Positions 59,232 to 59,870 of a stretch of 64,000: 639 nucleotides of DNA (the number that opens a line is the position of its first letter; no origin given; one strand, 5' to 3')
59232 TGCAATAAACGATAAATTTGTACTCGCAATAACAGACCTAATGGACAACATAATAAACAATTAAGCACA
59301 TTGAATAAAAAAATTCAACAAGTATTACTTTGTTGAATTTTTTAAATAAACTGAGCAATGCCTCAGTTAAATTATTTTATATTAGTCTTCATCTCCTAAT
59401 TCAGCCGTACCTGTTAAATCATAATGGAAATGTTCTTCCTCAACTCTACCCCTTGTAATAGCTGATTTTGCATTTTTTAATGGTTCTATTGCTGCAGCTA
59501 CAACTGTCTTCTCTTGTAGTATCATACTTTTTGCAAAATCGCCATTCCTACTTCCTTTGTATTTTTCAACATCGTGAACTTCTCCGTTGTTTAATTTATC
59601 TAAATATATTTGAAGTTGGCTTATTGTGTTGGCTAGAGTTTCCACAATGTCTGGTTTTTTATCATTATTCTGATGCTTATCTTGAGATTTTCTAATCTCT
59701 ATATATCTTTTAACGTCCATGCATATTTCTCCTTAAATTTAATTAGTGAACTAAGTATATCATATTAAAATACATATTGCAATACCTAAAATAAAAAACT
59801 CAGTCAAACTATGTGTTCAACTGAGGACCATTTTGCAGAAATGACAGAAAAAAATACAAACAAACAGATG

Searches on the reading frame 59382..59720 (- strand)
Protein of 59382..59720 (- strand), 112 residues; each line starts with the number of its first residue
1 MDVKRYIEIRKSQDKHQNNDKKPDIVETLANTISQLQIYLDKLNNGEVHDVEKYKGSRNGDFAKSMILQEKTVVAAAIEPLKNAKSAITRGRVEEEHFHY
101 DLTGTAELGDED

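Call 18: search_protein_families(library=pfam, proteins=[window:59382-59720:-], max_evalue=0.01)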
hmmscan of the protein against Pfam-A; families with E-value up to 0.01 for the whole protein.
window:59382-59720:- (112 aa): 0 families

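Call 62: find_homologous_proteins(query=window:59382-59720:-, max_evalue=0.00001)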
Query window:59382-59720:- (112 aa): 2 proteins with E <= 0.00001 among 3 candidates.
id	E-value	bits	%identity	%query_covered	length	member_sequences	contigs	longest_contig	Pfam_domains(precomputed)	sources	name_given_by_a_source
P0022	3.2e-66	238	100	100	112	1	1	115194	-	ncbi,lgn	-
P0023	1.6e-34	136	61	100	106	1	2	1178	-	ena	-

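Call 63: find_encoding_contigs(protein=P0023, flank=3000, max_places=3)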
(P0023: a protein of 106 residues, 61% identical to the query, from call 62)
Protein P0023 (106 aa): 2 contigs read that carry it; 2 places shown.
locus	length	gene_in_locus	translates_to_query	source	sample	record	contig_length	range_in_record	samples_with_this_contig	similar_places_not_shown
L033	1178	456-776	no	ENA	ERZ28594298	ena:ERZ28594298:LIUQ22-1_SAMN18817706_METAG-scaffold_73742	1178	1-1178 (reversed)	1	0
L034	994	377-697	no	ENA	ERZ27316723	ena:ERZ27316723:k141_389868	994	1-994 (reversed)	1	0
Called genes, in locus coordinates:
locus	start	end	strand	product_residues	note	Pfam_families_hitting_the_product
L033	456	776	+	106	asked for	-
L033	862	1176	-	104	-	?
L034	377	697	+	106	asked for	-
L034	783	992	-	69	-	?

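Call 66: search_protein_families(library=phrogs, proteins=[window:59382-59720:-], max_evalue=0.001)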
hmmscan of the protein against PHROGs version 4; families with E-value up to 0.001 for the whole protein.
window:59382-59720:- (112 aa): 0 families
